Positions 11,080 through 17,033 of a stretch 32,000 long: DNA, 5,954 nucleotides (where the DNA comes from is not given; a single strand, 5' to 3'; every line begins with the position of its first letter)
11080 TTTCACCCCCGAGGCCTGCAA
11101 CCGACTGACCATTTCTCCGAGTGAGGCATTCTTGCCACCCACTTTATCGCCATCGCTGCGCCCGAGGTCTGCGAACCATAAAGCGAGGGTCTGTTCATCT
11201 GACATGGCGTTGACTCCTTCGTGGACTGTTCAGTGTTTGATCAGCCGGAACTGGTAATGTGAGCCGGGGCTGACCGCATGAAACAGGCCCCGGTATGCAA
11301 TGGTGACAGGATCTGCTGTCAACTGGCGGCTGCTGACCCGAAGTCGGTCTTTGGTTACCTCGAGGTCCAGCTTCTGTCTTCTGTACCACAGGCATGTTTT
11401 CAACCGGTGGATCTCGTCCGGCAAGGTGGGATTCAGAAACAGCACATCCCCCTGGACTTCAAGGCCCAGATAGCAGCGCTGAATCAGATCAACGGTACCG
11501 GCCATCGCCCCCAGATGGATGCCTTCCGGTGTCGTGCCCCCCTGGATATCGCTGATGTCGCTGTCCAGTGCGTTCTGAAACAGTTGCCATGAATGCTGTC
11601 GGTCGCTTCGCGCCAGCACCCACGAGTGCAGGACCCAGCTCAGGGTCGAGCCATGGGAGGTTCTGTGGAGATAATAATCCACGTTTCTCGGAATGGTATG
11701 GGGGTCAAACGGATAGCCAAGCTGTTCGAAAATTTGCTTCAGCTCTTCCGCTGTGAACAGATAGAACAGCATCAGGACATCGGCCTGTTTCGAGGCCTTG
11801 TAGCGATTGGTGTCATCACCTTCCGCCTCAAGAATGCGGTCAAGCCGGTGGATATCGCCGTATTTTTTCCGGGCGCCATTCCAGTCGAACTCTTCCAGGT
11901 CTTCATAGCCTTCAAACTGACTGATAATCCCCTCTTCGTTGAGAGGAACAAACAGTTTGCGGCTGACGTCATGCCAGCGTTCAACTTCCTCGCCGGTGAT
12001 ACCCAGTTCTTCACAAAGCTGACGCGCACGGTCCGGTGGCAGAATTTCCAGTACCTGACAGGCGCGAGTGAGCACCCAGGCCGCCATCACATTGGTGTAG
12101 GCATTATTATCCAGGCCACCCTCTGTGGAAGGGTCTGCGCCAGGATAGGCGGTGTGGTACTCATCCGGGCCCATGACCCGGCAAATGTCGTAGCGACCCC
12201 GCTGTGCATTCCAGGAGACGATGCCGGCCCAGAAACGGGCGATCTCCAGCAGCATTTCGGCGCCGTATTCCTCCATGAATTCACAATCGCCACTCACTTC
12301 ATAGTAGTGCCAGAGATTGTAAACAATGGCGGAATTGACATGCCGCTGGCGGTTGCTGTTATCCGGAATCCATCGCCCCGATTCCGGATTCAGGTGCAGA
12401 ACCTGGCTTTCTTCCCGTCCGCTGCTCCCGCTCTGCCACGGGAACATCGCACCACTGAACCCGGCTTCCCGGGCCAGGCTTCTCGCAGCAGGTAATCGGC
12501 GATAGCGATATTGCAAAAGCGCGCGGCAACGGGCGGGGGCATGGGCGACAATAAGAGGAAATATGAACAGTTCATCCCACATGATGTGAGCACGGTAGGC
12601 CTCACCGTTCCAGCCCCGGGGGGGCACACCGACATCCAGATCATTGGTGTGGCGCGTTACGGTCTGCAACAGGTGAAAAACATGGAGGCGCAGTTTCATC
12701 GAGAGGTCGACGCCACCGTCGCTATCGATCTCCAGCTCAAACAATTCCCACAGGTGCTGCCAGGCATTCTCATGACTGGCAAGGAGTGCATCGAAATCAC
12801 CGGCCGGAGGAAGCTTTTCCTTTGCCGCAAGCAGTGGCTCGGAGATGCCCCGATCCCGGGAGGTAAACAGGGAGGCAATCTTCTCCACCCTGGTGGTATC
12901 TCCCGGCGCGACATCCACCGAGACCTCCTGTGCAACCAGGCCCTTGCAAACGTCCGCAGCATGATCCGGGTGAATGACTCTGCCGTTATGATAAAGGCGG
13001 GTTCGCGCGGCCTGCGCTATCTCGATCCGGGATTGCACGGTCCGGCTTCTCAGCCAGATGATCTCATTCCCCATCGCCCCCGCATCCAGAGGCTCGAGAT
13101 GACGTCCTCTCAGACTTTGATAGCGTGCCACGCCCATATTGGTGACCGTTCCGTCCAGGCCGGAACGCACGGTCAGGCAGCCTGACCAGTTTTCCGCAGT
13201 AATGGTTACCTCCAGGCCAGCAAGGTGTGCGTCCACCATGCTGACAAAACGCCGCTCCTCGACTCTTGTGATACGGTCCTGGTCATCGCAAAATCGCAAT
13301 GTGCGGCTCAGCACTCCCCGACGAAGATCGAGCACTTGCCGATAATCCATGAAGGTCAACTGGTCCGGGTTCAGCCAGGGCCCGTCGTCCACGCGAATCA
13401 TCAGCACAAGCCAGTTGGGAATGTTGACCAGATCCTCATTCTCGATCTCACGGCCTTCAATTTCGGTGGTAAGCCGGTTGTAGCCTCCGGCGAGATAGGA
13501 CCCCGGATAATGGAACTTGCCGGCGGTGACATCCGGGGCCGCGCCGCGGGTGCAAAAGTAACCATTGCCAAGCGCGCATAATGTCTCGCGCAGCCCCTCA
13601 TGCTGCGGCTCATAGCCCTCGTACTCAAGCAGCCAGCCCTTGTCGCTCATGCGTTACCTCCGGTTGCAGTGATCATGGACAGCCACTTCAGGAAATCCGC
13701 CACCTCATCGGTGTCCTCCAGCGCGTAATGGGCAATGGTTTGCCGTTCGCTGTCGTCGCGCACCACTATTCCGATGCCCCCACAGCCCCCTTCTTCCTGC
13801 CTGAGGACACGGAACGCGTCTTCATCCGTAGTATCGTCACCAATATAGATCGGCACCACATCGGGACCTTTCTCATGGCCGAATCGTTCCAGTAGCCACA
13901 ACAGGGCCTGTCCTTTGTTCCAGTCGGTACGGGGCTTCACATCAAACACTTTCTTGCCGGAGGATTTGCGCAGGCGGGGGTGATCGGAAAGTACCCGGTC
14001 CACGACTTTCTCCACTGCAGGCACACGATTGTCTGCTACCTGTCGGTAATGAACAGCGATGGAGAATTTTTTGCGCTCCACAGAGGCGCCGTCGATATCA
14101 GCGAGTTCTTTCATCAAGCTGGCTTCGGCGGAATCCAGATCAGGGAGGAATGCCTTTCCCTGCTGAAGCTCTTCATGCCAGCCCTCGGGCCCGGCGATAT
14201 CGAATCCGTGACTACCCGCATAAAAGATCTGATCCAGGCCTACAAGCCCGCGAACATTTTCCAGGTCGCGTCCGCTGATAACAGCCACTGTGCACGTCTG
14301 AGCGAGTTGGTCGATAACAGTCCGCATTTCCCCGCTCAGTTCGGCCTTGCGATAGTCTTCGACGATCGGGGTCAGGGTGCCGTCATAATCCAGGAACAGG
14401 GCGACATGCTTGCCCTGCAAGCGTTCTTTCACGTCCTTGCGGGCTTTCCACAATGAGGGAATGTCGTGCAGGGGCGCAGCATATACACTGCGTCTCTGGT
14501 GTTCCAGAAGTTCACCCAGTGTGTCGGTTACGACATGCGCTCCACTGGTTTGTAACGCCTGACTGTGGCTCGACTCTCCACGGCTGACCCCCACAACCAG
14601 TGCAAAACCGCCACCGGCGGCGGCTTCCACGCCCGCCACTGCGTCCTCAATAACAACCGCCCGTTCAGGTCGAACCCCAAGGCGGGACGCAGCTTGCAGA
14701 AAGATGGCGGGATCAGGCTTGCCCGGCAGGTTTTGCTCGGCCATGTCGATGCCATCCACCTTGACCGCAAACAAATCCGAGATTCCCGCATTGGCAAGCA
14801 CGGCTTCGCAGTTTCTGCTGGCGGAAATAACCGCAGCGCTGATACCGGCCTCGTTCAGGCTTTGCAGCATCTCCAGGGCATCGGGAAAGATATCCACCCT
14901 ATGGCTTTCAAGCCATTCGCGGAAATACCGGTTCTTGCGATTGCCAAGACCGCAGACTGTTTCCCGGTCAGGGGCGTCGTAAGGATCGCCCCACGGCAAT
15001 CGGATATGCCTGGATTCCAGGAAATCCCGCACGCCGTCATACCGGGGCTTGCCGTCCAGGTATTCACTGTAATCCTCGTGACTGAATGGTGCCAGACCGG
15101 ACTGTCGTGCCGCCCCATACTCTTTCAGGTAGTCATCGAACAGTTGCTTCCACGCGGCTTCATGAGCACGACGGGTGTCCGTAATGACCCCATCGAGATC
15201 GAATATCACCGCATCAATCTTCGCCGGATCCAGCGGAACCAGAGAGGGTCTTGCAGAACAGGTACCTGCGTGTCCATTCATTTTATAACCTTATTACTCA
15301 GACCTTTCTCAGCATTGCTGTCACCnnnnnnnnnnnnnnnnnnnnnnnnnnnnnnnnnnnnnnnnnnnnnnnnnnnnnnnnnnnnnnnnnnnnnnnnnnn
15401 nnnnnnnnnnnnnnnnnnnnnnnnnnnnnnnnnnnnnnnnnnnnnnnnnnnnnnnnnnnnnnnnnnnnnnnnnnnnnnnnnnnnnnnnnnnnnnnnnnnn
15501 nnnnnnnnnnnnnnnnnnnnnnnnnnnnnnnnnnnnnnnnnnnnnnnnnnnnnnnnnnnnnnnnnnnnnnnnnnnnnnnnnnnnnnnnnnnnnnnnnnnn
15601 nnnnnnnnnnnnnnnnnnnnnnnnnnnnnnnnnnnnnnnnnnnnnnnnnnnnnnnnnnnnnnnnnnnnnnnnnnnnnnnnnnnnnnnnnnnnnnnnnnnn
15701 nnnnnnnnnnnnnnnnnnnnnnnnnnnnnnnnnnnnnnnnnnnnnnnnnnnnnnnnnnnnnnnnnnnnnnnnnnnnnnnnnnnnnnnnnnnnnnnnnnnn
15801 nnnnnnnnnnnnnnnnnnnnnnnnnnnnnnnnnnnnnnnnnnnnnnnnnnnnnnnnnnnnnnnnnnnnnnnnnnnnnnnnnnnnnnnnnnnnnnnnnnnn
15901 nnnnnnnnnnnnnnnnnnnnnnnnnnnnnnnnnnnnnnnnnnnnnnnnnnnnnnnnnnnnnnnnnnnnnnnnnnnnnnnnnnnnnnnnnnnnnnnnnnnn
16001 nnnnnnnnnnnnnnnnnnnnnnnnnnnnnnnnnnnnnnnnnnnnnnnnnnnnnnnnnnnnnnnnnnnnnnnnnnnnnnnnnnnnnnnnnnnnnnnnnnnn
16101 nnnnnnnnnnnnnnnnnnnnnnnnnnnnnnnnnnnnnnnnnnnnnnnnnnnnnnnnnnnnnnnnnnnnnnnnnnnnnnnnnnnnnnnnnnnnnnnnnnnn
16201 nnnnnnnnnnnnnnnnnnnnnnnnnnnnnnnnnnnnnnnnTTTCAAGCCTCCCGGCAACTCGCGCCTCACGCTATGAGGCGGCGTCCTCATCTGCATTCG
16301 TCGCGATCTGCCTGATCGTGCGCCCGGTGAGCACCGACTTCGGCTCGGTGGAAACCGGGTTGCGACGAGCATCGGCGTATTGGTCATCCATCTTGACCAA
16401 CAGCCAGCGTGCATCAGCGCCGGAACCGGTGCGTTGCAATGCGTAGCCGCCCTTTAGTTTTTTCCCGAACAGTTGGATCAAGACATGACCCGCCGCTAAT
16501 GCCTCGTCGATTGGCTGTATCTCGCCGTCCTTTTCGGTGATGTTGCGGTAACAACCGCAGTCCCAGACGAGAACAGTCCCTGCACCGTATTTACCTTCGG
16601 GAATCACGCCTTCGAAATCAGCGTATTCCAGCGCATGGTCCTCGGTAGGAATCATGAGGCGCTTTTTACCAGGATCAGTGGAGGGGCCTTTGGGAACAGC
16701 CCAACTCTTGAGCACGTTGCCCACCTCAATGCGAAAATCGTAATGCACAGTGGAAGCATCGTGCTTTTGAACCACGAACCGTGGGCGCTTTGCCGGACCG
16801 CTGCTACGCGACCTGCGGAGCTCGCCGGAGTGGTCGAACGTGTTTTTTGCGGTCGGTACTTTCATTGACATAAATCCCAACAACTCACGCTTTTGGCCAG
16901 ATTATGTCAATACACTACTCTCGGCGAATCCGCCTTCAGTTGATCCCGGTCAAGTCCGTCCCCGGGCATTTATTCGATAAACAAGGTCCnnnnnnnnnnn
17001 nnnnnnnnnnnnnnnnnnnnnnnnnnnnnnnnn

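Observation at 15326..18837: Stand-alone LigD PE and Pol genes with no ATP-ligase domain or Ku, head-to-head with a BRCT-less NAD+ ligase: a candidate non-canonical end-repair module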

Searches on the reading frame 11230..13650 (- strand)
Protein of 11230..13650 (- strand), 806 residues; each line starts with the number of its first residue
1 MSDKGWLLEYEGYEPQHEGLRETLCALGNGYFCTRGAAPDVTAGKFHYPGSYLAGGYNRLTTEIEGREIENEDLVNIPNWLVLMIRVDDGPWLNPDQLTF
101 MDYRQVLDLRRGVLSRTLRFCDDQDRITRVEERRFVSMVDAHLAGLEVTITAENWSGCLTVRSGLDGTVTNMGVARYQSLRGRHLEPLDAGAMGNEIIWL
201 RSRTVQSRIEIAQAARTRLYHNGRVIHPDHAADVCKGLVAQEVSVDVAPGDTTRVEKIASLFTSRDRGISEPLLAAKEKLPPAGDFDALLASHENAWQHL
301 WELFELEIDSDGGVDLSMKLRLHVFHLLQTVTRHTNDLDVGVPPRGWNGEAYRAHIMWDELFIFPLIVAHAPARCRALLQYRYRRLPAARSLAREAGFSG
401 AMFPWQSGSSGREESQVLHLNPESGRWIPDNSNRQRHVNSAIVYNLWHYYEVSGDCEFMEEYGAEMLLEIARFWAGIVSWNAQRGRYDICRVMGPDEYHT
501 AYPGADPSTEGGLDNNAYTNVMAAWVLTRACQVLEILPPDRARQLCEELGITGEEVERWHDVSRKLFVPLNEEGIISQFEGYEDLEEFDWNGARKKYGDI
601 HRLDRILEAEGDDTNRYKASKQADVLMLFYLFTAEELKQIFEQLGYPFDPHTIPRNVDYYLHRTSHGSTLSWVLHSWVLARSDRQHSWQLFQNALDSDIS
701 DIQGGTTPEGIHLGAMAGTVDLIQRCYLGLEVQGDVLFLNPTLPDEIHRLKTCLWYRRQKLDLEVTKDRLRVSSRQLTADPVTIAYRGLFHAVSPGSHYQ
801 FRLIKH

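Call 3: search_protein_families(library=pfam, proteins=[window:11230-13650:-])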
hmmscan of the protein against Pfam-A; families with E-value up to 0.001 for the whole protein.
window:11230-13650:- (806 aa): 3 families
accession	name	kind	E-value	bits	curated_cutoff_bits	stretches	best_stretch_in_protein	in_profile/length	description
PF03632.21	Glyco_hydro_65m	-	3.5e-129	431.4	27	1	321-720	1-370/371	Glycosyl hydrolase family 65 central catalytic domain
PF03636.21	Glyco_hydro_65N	-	5.4e-71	239.4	26.6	1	10-265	2-233/233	Glycosyl hydrolase family 65, N-terminal domain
PF03633.20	Glyco_hydro_65C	-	1e-08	35.2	22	1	730-788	1-57/62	Glycosyl hydrolase family 65, C-terminal domain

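Call 4: search_protein_families(library=ncbifam, proteins=[window:11230-13650:-])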
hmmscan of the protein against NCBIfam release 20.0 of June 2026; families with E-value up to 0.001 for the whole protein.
window:11230-13650:- (806 aa): 2 families
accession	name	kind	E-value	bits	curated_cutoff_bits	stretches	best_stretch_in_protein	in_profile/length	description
NF010380.0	PRK13807.1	domain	1.9e-89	300.8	838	1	4-776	8-733/756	family 65 glycosyl hydrolase domain-containing protein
NF053734.1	KJHdlse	equivalog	1.1e-43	149.5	800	1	287-583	267-522/668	kojibiose hydrolase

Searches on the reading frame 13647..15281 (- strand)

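Call 3: search_protein_families(library=pfam, proteins=[window:13647-15281:-])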
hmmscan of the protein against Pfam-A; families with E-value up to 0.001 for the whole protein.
window:13647-15281:- (544 aa): 5 families
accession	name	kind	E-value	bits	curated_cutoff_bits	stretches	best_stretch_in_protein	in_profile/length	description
PF02358.22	Trehalose_PPase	-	2.2e-57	194.3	27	1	296-524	1-234/235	Trehalose-phosphatase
PF00702.32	Hydrolase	-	3.5e-31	109.5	26.4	1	22-225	1-191/191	haloacid dehalogenase-like hydrolase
PF13419.12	HAD_2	-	1.4e-20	74.6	23.8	1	25-224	1-171/178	Haloacid dehalogenase-like hydrolase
PF13242.12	Hydrolase_like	-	1.9e-06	28.1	22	1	187-257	3-74/75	HAD-hyrolase-like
PF12710.13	HAD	-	0.00026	21.9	27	0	25-178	1-142/189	haloacid dehalogenase-like hydrolase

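Call 4: search_protein_families(library=ncbifam, proteins=[window:13647-15281:-])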
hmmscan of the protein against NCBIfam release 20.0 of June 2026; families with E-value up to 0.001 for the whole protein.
window:13647-15281:- (544 aa): 36 families (the best 25 are shown)
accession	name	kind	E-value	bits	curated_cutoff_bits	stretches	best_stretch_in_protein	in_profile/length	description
TIGR00685.1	T6PP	equivalog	1e-58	199.1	68.05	1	291-534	2-248/250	trehalose-phosphatase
TIGR02009.1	PGMB-YQAB-SF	subfamily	5.1e-51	173.5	153.35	1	22-230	1-186/186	beta-phosphoglucomutase family hydrolase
NF011071.0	PRK14501.1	equivalog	2.4e-34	118.7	634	1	280-535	481-725/729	bifunctional alpha,alpha-trehalose-phosphate synthase (UDP-forming)/trehalose-phosphatase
TIGR01990.1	bPGM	equivalog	5.7e-34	117.7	189.4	1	22-232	1-186/187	beta-phosphoglucomutase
NF007560.0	PRK10187.1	equivalog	3.2e-25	88.9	327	1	291-538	13-244/266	trehalose-phosphatase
TIGR01484.1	HAD-SF-IIB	subfamily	2.9e-22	79.8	41.8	1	295-494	2-216/221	HAD-IIB family hydrolase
TIGR01509.1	HAD-SF-IA-v3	subfamily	1.6e-17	64.1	29.4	1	120-230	55-153/154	HAD-IA family hydrolase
NF053653.1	InDiPhoBT2121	equivalog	1.9e-17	63.5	245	1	114-260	73-213/216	inorganic diphosphatase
NF008000.0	PRK10725.1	equivalog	1.4e-14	54.7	215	1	152-229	110-183/188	fructose-1-phosphate/6-phosphogluconate phosphatase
NF008610.0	PRK11587.1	equivalog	2.6e-14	53.1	282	1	128-230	81-180/219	sugar phosphatase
NF009695.0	PRK13222.1-2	equivalog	1.2e-13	51.1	225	1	118-260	83-220/226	phosphoglycolate phosphatase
TIGR01454.1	AHBA_synth_RP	hypoth_equivalog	2.2e-13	50.3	246.65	1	126-259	71-200/205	AHBA synthesis associated protein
NF008087.0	PRK10826.1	equivalog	8.3e-13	48.5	191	1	137-223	99-183/222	hexitol phosphatase HxpB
NF046057.1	bifunc_MtlD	equivalog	8.4e-13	47.6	800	1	122-225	84-185/683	bifunctional mannitol-1-phosphate dehydrogenase/phosphatase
TIGR02253.1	CTE7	subfamily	4.3e-12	46.3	169.75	1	129-258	93-220/221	TIGR02253 family HAD-type hydrolase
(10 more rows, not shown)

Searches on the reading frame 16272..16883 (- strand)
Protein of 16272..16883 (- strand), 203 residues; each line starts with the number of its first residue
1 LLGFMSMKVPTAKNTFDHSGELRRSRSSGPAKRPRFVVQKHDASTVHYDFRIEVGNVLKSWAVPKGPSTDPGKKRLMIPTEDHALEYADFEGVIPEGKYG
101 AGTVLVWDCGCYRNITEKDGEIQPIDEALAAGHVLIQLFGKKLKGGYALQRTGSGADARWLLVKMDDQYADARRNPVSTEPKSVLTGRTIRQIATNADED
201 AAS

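Call 3: search_protein_families(library=pfam, proteins=[window:16272-16883:-])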
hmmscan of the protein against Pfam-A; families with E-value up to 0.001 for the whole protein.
window:16272-16883:- (203 aa): 1 family
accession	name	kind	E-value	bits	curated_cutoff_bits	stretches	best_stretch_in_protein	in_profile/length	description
PF13298.12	LigD_N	-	5.1e-40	136.4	31.1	1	39-151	1-107/107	DNA Ligase D 3'-phosphoesterase domain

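Call 4: search_protein_families(library=ncbifam, proteins=[window:16272-16883:-])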
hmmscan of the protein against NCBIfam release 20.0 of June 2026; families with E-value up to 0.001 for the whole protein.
window:16272-16883:- (203 aa): 3 families
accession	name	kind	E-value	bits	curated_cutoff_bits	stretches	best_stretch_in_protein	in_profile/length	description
NF004628.0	PRK05972.1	subfamily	3.5e-56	190.9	895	1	12-200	11-198/870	ATP-dependent DNA ligase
TIGR02777.1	LigD_PE_dom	equivalog_domain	1.7e-52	177.3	144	1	13-168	7-156/156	DNA ligase D, 3'-phosphoesterase domain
NF007210.0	PRK09632.1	equivalog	1e-41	143.1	989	1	30-180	324-459/781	ATP-dependent DNA ligase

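Call 33: search_solved_structures(query=window:16272-16871:-, show_alignments=2)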
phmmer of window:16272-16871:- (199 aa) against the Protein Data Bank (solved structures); distinct sequences matched with E-value up to 0.001: 5.
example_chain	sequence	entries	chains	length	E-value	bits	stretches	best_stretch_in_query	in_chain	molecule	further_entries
5dmp_A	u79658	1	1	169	3.4e-54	186.7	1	28-191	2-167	Uncharacterized protein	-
3n9b_A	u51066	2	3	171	2.5e-40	141.5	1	15-186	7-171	Probable ATP-dependent DNA ligase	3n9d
2lj6_A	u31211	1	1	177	6.6e-39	136.8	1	12-166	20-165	Probable ATP-dependent DNA ligase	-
3p43_A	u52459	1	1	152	2.8e-34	121.7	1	26-160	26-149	Putative uncharacterized protein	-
3p4h_A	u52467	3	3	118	1.2e-29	106.6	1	29-121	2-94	ATP-dependent DNA ligase, N-terminal domain protein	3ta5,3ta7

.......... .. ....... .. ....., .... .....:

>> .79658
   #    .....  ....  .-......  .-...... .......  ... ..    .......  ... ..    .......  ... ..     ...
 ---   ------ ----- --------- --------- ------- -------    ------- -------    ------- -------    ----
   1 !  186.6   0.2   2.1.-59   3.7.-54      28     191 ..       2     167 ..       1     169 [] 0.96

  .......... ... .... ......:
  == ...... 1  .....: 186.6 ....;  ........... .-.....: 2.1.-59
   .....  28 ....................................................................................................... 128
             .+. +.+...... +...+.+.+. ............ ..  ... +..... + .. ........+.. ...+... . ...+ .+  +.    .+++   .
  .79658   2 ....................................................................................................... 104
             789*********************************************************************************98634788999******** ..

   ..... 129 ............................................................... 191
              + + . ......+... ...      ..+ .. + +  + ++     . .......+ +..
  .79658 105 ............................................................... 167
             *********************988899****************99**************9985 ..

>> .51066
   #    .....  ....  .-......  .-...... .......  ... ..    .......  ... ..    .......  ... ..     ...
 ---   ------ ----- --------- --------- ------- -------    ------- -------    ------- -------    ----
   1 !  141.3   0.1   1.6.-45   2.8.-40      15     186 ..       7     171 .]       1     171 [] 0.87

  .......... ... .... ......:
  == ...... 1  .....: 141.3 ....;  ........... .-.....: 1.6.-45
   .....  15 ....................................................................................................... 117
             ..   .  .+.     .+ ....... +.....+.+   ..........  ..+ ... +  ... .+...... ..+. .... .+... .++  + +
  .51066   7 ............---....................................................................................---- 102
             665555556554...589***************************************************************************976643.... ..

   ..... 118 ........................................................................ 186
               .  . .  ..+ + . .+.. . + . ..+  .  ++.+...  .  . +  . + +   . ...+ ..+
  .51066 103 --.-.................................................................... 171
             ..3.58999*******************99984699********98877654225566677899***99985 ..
